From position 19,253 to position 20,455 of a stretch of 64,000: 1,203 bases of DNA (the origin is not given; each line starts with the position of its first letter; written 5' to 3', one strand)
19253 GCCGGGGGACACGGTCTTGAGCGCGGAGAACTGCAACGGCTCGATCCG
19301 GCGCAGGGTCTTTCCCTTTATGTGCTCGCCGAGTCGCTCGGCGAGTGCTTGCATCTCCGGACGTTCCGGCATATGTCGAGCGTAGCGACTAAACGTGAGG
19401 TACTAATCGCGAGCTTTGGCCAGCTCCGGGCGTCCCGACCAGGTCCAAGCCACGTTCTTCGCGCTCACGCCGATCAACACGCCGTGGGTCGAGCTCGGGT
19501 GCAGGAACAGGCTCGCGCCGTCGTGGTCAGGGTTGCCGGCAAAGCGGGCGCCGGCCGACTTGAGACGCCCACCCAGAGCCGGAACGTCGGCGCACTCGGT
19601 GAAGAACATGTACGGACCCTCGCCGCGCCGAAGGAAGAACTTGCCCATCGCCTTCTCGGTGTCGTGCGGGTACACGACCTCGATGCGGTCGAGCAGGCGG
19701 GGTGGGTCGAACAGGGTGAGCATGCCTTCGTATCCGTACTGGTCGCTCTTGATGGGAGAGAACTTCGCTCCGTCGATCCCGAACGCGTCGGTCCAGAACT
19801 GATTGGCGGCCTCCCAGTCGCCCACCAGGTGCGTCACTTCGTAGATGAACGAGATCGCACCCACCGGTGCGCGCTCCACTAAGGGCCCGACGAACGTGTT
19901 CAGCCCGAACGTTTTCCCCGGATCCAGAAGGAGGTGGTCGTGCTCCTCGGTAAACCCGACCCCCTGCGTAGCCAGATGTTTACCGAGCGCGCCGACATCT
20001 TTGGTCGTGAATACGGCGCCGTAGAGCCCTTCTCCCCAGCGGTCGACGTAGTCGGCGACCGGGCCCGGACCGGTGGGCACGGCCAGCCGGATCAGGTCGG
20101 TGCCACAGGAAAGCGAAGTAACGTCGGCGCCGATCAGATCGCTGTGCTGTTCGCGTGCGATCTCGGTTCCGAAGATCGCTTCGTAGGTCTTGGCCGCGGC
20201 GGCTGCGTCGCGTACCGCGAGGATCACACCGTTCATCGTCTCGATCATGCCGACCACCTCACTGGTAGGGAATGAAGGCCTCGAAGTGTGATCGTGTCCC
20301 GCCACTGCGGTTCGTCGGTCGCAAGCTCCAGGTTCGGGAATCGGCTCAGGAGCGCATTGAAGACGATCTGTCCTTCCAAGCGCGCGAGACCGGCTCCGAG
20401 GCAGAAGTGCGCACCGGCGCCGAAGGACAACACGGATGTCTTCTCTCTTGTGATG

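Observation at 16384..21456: Operon coupling base-excision-repair glycosylases with an ABC1 kinase, VOC enzymes and a P450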

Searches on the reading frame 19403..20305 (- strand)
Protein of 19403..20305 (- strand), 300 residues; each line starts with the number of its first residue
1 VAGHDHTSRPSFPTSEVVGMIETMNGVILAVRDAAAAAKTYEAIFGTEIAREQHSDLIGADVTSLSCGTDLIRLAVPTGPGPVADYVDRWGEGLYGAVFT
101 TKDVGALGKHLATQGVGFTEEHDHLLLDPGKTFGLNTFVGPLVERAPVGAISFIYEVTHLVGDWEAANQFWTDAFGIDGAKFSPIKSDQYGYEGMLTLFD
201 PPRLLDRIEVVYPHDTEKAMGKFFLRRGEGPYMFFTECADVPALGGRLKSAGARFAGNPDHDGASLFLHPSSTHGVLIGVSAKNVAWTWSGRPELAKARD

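Call 3: search_protein_families(library=pfam, proteins=[window:19403-20305:-])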
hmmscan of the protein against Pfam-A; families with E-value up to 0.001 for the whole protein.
window:19403-20305:- (300 aa): 2 families
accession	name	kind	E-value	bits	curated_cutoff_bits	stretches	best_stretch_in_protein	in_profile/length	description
PF00903.31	Glyoxalase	-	1.2e-13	51.9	20.6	2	27-125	5-102/121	Glyoxalase/Bleomycin resistance protein/Dioxygenase superfamily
PF13669.12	Glyoxalase_4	-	1.7e-10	41.6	27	1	161-264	7-102/109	Glyoxalase/Bleomycin resistance protein/Dioxygenase superfamily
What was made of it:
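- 19403..20248 (-): VOC1: two-domain VOC (glyoxalase-fold) protein, 281 aa, start overlapping the P450 stop (ATGA). PF00903 and PF13669 (call 3).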

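Call 4: search_protein_families(library=ncbifam, proteins=[window:19403-20305:-])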
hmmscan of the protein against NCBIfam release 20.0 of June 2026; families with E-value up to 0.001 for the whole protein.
window:19403-20305:- (300 aa): 1 family
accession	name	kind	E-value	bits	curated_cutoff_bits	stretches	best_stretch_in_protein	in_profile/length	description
TIGR03081.1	metmalonyl_epim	equivalog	1.5e-14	54.7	114.95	2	24-120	2-100/129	methylmalonyl-CoA epimerase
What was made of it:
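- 19403..20248 (-): TIGR03081 methylmalonyl-CoA epimerase scores 54.7 against a cut-off of 115 (call 4).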

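Call 23: find_homologous_proteins(query=window:19406-20248:-)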
Query window:19406-20248:- (281 aa): 776 proteins with E <= 0.001 among 3373 candidates; the best 120 are listed.
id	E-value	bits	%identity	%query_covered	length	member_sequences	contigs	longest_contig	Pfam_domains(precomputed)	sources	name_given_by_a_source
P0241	1.9e-189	646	100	100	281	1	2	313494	PF13669.13,PF00903.32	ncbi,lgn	ncbi:MAG: VOC family protein [Actinomycetota bacterium]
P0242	1.2e-160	552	84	100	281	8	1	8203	PF13669.13,PF00903.32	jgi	jgi:catechol 2,3-dioxygenase-like lactoylglutathione lyase family enzyme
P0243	2.2e-160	551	84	100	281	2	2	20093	PF13669.13,PF00903.32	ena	-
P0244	3.8e-125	435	68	99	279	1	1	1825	PF13669.13,PF00903.32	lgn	-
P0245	1.8e-121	423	65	99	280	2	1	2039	PF13669.13,PF00903.32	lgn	-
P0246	4.7e-120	418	65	99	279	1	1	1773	PF13669.13,PF00903.32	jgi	jgi:catechol 2,3-dioxygenase-like lactoylglutathione lyase family enzyme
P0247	1.9e-119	416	66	100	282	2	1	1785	PF13468.13,PF13669.13,PF00903.32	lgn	-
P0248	2.7e-119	416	67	99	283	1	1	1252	PF13468.13,PF13669.13,PF00903.32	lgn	-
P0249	2.5e-118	413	65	100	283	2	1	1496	PF13468.13,PF13669.13,PF00903.32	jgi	jgi:catechol 2,3-dioxygenase-like lactoylglutathione lyase family enzyme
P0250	1.9e-117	410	65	99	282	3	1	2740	PF13468.13,PF13669.13,PF00903.32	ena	-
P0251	3.6e-117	409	64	100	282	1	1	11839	PF13669.13,PF00903.32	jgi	jgi:catechol 2,3-dioxygenase-like lactoylglutathione lyase family enzyme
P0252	3.7e-117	409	63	100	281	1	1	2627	PF13468.13,PF13669.13,PF00903.32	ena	-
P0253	5.1e-116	405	63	100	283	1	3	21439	PF13468.13,PF13669.13,PF00903.32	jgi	jgi:catechol 2,3-dioxygenase-like lactoylglutathione lyase family enzyme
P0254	5.9e-116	405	63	99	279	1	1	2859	PF13468.13,PF13669.13,PF00903.32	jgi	jgi:catechol 2,3-dioxygenase-like lactoylglutathione lyase family enzyme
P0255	1.2e-115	404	65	100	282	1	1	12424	PF13468.13,PF13669.13,PF00903.32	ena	-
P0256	1.6e-115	403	62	100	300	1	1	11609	PF13468.13,PF13669.13,PF00903.32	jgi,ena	-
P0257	2.0e-115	403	64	100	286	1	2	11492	PF13669.13,PF00903.32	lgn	-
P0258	4.4e-115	402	62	100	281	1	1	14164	PF13468.13,PF13669.13,PF00903.32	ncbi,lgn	-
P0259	5.0e-115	402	63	100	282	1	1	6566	PF13468.13,PF13669.13,PF00903.32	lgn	-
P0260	6.3e-115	402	63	100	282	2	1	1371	PF13468.13,PF13669.13,PF00903.32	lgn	-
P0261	8.5e-115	401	62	100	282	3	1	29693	PF13669.13,PF00903.32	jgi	jgi:catechol 2,3-dioxygenase-like lactoylglutathione lyase family enzyme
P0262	1.3e-114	400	64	100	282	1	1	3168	PF13669.13,PF00903.32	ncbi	-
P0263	1.6e-114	400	68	99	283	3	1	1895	PF13468.13,PF13669.13,PF00903.32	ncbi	-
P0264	4.1e-114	399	64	100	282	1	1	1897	PF13468.13,PF13669.13,PF00903.32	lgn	-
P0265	5.5e-114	398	63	100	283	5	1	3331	PF13468.13,PF13669.13,PF00903.32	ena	-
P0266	1.2e-113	397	66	99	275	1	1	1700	PF13468.13,PF13669.13,PF00903.32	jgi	jgi:catechol 2,3-dioxygenase-like lactoylglutathione lyase family enzyme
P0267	3.0e-113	396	64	100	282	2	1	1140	PF13468.13,PF13669.13,PF00903.32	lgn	-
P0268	3.2e-113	396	62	99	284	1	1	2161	PF13468.13,PF13669.13,PF00903.32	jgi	jgi:catechol 2,3-dioxygenase-like lactoylglutathione lyase family enzyme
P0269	5.2e-113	395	62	100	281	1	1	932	PF13468.13,PF13669.13,PF00903.32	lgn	-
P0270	1.0e-112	394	61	100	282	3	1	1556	PF13669.13,PF00903.32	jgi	jgi:catechol 2,3-dioxygenase-like lactoylglutathione lyase family enzyme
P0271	1.4e-112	394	62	100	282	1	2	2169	PF13669.13,PF00903.32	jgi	jgi:catechol 2,3-dioxygenase-like lactoylglutathione lyase family enzyme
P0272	2.2e-112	393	62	100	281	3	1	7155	PF13669.13,PF00903.32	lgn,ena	-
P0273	5.0e-112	392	63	100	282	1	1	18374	PF13468.13,PF13669.13,PF00903.32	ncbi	ncbi:MAG: VOC family protein [Actinomycetota bacterium]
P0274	5.4e-112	392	63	100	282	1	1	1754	PF13468.13,PF13669.13,PF00903.32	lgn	-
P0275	7.3e-112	391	62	99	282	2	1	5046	PF13669.13,PF00903.32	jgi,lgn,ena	-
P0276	7.5e-112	391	63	100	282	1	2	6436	PF13468.13,PF13669.13,PF00903.32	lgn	-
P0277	7.8e-112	391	61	100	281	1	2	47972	PF13468.13,PF13669.13,PF00903.32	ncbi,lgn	-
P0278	1.6e-111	390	64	100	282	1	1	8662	PF13468.13,PF13669.13,PF00903.32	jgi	jgi:catechol 2,3-dioxygenase-like lactoylglutathione lyase family enzyme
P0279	1.8e-111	390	60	100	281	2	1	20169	PF13669.13,PF00903.32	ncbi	-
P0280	3.1e-111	389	64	100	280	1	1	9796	PF13468.13,PF13669.13,PF00903.32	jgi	jgi:hypothetical protein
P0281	3.8e-111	389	62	100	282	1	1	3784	PF13669.13,PF00903.32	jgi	jgi:hypothetical protein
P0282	6.1e-111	388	64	100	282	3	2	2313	PF13468.13,PF13669.13,PF00903.32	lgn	-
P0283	1.0e-110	388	60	99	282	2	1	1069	PF13669.13,PF00903.32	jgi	-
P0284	1.1e-110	388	61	99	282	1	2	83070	PF13669.13,PF00903.32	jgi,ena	jgi:catechol 2,3-dioxygenase-like lactoylglutathione lyase family enzyme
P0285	2.5e-110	386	62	99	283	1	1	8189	PF13468.13,PF13669.13,PF00903.32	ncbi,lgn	ncbi:MAG: VOC family protein [Actinomycetota bacterium]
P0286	2.7e-110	386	63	100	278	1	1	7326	PF13468.13,PF13669.13,PF00903.32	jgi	jgi:catechol 2,3-dioxygenase-like lactoylglutathione lyase family enzyme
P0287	4.5e-110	386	61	100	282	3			PF13669.13,PF00903.32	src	-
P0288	5.3e-110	385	65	100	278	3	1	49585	PF13468.13,PF13669.13,PF00903.32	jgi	jgi:catechol 2,3-dioxygenase-like lactoylglutathione lyase family enzyme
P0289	9.3e-110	385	62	100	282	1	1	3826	PF13468.13,PF13669.13,PF00903.32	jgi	jgi:catechol 2,3-dioxygenase-like lactoylglutathione lyase family enzyme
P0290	1.1e-109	384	62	99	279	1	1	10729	PF13669.13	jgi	jgi:hypothetical protein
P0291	1.5e-109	384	61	99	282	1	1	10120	PF13669.13,PF00903.32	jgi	jgi:catechol 2,3-dioxygenase-like lactoylglutathione lyase family enzyme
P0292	2.1e-109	383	62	100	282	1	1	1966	PF13468.13,PF13669.13,PF00903.32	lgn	-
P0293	4.1e-109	382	61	99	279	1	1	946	PF13468.13,PF13669.13,PF00903.32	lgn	-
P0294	5.3e-109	382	64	100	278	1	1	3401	PF13468.13,PF13669.13,PF00903.32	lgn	-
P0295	7.5e-109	382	61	100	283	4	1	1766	PF13468.13,PF13669.13,PF00903.32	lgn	-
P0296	1.9e-108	380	61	100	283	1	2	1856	PF13468.13,PF13669.13,PF00903.32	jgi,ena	jgi:catechol 2,3-dioxygenase-like lactoylglutathione lyase family enzyme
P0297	2.7e-108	380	60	100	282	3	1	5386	PF13669.13,PF00903.32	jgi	jgi:hypothetical protein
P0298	3.7e-108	379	57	100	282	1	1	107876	PF13669.13,PF00903.32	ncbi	-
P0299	4.1e-108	379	63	99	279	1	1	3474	PF13468.13,PF13669.13,PF00903.32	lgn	-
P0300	9.5e-108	378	59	100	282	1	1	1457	PF13468.13,PF13669.13,PF00903.32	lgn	-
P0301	1.9e-107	377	60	100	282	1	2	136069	PF13468.13,PF13669.13,PF00903.32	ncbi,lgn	-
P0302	2.3e-107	377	60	100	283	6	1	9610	PF13669.13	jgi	jgi:hypothetical protein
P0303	3.7e-107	376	61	100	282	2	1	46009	PF13669.13,PF00903.32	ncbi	-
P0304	4.4e-107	376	58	100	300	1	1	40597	PF13669.13,PF00903.32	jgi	jgi:catechol 2,3-dioxygenase-like lactoylglutathione lyase family enzyme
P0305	8.7e-107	375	58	100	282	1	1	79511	PF13669.13,PF00903.32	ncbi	-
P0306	4.2e-106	373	60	100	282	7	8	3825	PF13669.13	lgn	-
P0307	1.4e-105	371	60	99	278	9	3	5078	PF13468.13,PF13669.13,PF00903.32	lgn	-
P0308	5.8e-105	369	60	99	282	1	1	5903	PF13468.13,PF13669.13,PF00903.32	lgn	-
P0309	1.3e-104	368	59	100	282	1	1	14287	PF13468.13,PF13669.13,PF00903.32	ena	-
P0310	5.3e-103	362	59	100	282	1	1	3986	PF13468.13,PF13669.13,PF00903.32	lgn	-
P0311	2.0e-102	361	59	99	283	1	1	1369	PF13468.13,PF13669.13,PF00903.32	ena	-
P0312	1.2e-101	358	57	99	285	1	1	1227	PF13468.13,PF13669.13,PF00903.32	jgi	jgi:catechol 2,3-dioxygenase-like lactoylglutathione lyase family enzyme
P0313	1.2e-100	355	60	99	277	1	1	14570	PF13669.13,PF00903.32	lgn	-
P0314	1.9e-98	347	58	99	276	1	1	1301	PF13468.13,PF13669.13,PF00903.32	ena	-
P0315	1.3e-96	341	58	99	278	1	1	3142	PF13468.13,PF13669.13,PF00903.32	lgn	-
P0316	7.8e-96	339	57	99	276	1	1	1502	PF13468.13,PF13669.13,PF00903.32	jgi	jgi:catechol 2,3-dioxygenase-like lactoylglutathione lyase family enzyme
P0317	5.1e-94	333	56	99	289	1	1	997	PF00903.32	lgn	-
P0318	3.5e-92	327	56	99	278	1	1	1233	PF13468.13,PF13669.13,PF00903.32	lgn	-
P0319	4.1e-92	327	67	77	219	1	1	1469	PF00903.32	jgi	jgi:catechol 2,3-dioxygenase-like lactoylglutathione lyase family enzyme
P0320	3.0e-91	324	53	99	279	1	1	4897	PF13468.13,PF13669.13,PF00903.32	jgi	jgi:hypothetical protein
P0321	1.6e-90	321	55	99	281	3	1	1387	PF13468.13,PF13669.13,PF00903.32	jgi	jgi:catechol 2,3-dioxygenase-like lactoylglutathione lyase family enzyme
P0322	2.4e-90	321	53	99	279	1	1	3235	PF13468.13,PF13669.13,PF00903.32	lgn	-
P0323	5.8e-89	316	53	99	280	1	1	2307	PF13468.13,PF13669.13,PF00903.32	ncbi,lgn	-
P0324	9.0e-89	316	53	99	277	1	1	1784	PF13468.13,PF13669.13,PF00903.32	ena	-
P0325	1.7e-88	315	53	100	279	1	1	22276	PF13468.13,PF13669.13,PF00903.32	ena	-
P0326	3.8e-88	314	52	100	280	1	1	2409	PF13669.13,PF00903.32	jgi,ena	-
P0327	5.0e-88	313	53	100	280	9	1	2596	PF13468.13,PF13669.13,PF00903.32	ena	-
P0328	1.3e-87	312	54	100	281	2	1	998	PF13468.13,PF13669.13,PF00903.32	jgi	jgi:catechol 2,3-dioxygenase-like lactoylglutathione lyase family enzyme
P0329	2.1e-87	311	51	100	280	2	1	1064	PF13468.13,PF13669.13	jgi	-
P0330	2.0e-86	308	53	99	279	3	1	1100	PF13669.13,PF00903.32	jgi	jgi:hypothetical protein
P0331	4.1e-86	307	52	100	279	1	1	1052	PF13669.13,PF00903.32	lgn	-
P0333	8.7e-85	303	51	99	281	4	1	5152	PF13669.13,PF00903.32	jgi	jgi:hypothetical protein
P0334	1.2e-84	302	53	99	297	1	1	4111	PF13669.13,PF00903.32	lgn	-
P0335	3.7e-84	301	51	100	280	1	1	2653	PF13468.13,PF13669.13,PF00903.32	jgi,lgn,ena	-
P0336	8.3e-83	296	50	98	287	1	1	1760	PF13669.13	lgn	-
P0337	2.8e-80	288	48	99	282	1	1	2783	PF13468.13,PF13669.13,PF00903.32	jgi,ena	-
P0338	7.6e-80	286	51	86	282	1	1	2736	PF13468.13,PF13669.13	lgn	-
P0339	2.4e-79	285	48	99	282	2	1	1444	PF13669.13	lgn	-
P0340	3.2e-79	284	46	99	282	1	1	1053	PF13468.13,PF13669.13,PF00903.32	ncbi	-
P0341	4.0e-79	284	49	99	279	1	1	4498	PF13468.13,PF13669.13,PF00903.32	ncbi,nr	ncbi:MAG TPA: VOC family protein [Dehalococcoidia bacterium]|nr:VOC family protein [Dehalococcoidia 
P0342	4.7e-79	284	46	99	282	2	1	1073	PF13669.13,PF00903.32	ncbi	-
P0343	3.5e-78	281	46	99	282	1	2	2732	PF13669.13,PF00903.32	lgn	-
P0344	5.1e-78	280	48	100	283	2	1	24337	PF13669.13,PF00903.32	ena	-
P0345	1.7e-77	279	48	99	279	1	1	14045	PF13669.13,PF00903.32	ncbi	-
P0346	3.7e-77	278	48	99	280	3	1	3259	PF13669.13,PF00903.32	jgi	jgi:hypothetical protein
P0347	1.1e-76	276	48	98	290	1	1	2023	PF13669.13,PF00903.32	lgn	-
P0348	2.2e-76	275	48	99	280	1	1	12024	PF13669.13,PF00903.32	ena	-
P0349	2.6e-76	275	46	99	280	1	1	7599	PF13669.13,PF00903.32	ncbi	-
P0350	2.8e-76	275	48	100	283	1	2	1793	PF13669.13,PF00903.32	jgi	jgi:hypothetical protein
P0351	3.9e-76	274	46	99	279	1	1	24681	PF13669.13,PF00903.32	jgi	jgi:catechol 2,3-dioxygenase-like lactoylglutathione lyase family enzyme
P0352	5.3e-76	274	47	99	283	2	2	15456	PF13669.13,PF00903.32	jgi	-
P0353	5.9e-76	274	46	99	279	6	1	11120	PF13669.13,PF00903.32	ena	-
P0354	7.5e-76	273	46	99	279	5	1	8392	PF13669.13,PF00903.32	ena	-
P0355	8.9e-76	273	49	98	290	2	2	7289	PF13468.13,PF13669.13,PF00903.32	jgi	jgi:catechol 2,3-dioxygenase-like lactoylglutathione lyase family enzyme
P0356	1.4e-75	272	45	99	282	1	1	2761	PF13669.13,PF00903.32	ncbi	-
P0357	1.4e-75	272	46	99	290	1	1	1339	PF13669.13,PF00903.32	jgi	jgi:hypothetical protein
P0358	1.5e-75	272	48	99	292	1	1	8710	PF13669.13,PF00903.32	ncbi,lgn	ncbi:MAG: VOC family protein [Candidatus Binatus sp.]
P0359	1.6e-75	272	46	89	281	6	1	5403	PF13669.13,PF00903.32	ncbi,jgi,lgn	jgi:catechol 2,3-dioxygenase-like lactoylglutathione lyase family enzyme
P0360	2.0e-75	272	46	99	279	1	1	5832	PF13669.13,PF00903.32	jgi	-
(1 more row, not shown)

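Call 26: find_encoding_contigs(protein=P0344, flank=7000, max_places=1)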
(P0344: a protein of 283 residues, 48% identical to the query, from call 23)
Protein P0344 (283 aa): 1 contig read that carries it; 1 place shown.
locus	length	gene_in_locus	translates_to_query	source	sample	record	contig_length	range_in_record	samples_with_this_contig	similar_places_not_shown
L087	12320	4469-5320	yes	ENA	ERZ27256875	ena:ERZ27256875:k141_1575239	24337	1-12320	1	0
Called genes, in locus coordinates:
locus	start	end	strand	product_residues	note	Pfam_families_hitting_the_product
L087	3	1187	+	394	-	?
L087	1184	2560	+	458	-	PF03447:NAD_binding_3, PF00742:Homoserine_dh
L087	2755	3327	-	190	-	PF09335:VTT_dom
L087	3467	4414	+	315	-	PF02353:CMAS, PF13489:Methyltransf_23, PF08241:Methyltransf_11, PF08242:Methyltransf_12, PF13649:Methyltransf_25, PF13847:Methyltransf_31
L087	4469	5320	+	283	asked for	PF00903:Glyoxalase (weak), PF13669:Glyoxalase_4 (weak), PF00903:Glyoxalase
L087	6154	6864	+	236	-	-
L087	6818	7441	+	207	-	PF04079:SMC_ScpB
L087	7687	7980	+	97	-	PF04456:DUF503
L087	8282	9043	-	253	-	PF12844:HTH_19, PF13413:HTH_25, PF03793:PASTA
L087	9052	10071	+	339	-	PF01370:Epimerase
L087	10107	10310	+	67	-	PF10041:DUF2277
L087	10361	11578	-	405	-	PF00583:Acetyltransf_1 (weak), PF13527:Acetyltransf_9, PF13508:Acetyltransf_7 (faint), PF17668:Acetyltransf_17, PF13530:SCP2_2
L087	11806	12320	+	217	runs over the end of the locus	PF20408:Abhydrolase_11, PF12695:Abhydrolase_5 (faint), PF01738:DLH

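Call 27: find_encoding_contigs(protein=P0351, flank=7000, max_places=1)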
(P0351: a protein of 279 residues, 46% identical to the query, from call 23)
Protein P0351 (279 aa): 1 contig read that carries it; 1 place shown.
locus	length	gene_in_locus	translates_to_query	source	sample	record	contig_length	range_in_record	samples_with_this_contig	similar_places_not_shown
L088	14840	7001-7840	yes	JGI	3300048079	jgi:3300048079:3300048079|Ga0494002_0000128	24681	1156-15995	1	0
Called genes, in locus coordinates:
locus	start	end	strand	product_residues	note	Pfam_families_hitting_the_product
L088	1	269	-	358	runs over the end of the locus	PF00817:IMS, PF11798:IMS_HHH (weak), PF11799:IMS_C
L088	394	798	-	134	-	-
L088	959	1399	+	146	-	-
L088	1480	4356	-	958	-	PF20464:MmeI_N, PF20465:MmeI_hel, PF20473:MmeI_Mtase, PF20466:MmeI_TRD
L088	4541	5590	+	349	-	PF18306:LDcluster4, PF03641:Lysine_decarbox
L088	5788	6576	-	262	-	PF00378:ECH_1, PF16113:ECH_2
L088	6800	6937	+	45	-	PF18930:DUF5679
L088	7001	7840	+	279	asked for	PF00903:Glyoxalase (weak), PF13669:Glyoxalase_4 (weak), PF00903:Glyoxalase (weak)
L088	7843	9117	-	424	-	PF00512:HisKA, PF02518:HATPase_c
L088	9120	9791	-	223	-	PF00072:Response_reg, PF00486:Trans_reg_C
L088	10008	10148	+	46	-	-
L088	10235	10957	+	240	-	PF10925:DUF2680 (faint)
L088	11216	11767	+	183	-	PF13601:HTH_34 (faint), PF03551:PadR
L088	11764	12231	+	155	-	PF04191:PEMT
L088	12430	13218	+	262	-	PF03328:HpcH_HpaI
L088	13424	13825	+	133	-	-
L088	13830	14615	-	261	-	PF06966:DUF1295, PF02544:Steroid_dh (weak), PF04191:PEMT (weak)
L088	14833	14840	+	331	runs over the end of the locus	PF00135:COesterase, PF20434:BD-FAE, PF07859:Abhydrolase_3, PF12697:Abhydrolase_6 (faint), PF00326:Peptidase_S9 (faint)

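Call 34: search_solved_structures(query=window:19406-20248:-, max_evalue=0.01)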
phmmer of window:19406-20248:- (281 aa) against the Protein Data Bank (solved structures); distinct sequences matched with E-value up to 0.01: 6.
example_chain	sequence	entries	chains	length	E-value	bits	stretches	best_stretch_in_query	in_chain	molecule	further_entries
6wf6_A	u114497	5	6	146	3.5e-05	26.5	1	143-260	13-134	Methylmalonyl-CoA epimerase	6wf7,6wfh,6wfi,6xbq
6xbv_A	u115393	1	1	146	4.6e-05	26.1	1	143-260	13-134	Methylmalonyl-CoA epimerase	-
6xbs_A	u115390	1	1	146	8.2e-05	25.3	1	144-260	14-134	Methylmalonyl-CoA epimerase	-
6xbt_A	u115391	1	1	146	8.6e-05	25.2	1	143-260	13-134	Methylmalonyl-CoA epimerase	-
6bu2_A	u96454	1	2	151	9.1e-05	25.1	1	140-260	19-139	Glyoxalase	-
6xbr_A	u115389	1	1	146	0.00023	23.8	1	144-260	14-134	Methylmalonyl-CoA epimerase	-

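Call 45: find_encoding_contigs(protein=P0325, flank=8000, max_places=1)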
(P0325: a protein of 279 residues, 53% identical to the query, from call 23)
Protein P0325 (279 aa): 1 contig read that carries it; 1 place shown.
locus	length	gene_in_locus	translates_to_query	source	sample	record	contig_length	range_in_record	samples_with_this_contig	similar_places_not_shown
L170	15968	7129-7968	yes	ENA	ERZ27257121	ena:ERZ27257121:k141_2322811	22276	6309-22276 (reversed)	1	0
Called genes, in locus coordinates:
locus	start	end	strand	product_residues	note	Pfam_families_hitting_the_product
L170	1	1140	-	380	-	?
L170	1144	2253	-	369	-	PF13439:Glyco_transf_4, PF13579:Glyco_trans_4_4, PF00534:Glycos_transf_1, PF13692:Glyco_trans_1_4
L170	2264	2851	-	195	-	PF00881:Nitroreductase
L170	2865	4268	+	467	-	PF01425:Amidase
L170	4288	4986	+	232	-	PF11716:MDMPI_N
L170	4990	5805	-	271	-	PF00378:ECH_1, PF16113:ECH_2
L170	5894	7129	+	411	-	PF00067:p450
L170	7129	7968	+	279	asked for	PF00903:Glyoxalase (weak), PF13468:Glyoxalase_3 (faint), PF13669:Glyoxalase_4 (faint)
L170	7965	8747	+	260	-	-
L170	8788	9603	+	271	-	PF01149:Fapy_DNA_glyco, PF06831:H2TH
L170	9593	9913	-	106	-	-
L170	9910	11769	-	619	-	PF00664:ABC_membrane, PF00005:ABC_tran, PF02463:SMC_N (faint)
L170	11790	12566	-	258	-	PF13350:Y_phosphatase3, PF22784:PTP-SAK (faint)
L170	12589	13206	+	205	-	PF00730:HhH-GPD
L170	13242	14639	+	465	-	PF03109:ABC1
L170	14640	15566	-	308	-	PF03741:TerC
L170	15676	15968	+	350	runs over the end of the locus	PF01522:Polysacc_deac_1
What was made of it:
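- On Functionally coupled, conserved operon: It is split in L170 (call 45).
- L170 separates the glycosylases onto different transcripts and lacks VOC2 (call 45). P450-VOC1-x-Fpg and AlkA-ABC1 are separated by opposite-strand genes, so AlkA-ABC1 must have its own promoter there (call 45).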

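Call 61: find_encoding_contigs(protein=P0345, flank=6000, max_places=3)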
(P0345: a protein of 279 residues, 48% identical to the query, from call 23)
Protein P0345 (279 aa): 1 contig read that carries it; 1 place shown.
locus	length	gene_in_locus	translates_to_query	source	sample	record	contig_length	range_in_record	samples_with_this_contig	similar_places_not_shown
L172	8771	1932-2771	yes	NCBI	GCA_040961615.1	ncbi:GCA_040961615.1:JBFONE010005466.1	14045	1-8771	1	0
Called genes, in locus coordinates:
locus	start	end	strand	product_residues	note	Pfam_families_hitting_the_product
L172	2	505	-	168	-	?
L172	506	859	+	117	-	-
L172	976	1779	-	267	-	PF00378:ECH_1, PF16113:ECH_2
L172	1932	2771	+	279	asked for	PF00903:Glyoxalase, PF13669:Glyoxalase_4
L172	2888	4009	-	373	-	PF00108:Thiolase_N, PF02803:Thiolase_C, PF22691:Thiolase_C_1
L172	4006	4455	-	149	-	PF12172:zf-ChsH2 (weak), PF01796:OB_ChsH2_C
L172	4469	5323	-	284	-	PF01144:CoA_trans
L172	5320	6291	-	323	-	PF01144:CoA_trans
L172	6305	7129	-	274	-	PF00881:Nitroreductase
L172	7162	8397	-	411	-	PF02771:Acyl-CoA_dh_N, PF02770:Acyl-CoA_dh_M, PF00441:Acyl-CoA_dh_1, PF08028:Acyl-CoA_dh_2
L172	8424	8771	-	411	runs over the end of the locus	PF02771:Acyl-CoA_dh_N, PF02770:Acyl-CoA_dh_M, PF00441:Acyl-CoA_dh_1, PF08028:Acyl-CoA_dh_2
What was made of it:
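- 19403..20248 (-): It pairs divergently with a crotonase also in out-clade L088 and L172 (calls 27 and 61).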

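Call 64: search_protein_families(library=pfam, proteins=[L170:7965-8747:+], max_evalue=0.01)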
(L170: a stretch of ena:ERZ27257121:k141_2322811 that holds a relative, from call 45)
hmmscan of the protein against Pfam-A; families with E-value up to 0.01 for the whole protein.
L170:7965-8747:+ (260 aa): 2 families
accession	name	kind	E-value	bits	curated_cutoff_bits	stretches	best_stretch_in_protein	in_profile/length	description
PF13527.13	Acetyltransf_9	-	5.5e-05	23.6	25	1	124-248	2-125/127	Acetyltransferase (GNAT) domain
PF00583.31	Acetyltransf_1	-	0.0041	17.8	20.7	1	153-230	17-96/116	Acetyltransferase (GNAT) family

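Call 68: search_protein_families(library=padloc, proteins=[window:19406-20248:-], max_evalue=0.001)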
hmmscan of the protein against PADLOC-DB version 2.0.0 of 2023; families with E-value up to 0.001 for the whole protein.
window:19406-20248:- (281 aa): 0 families
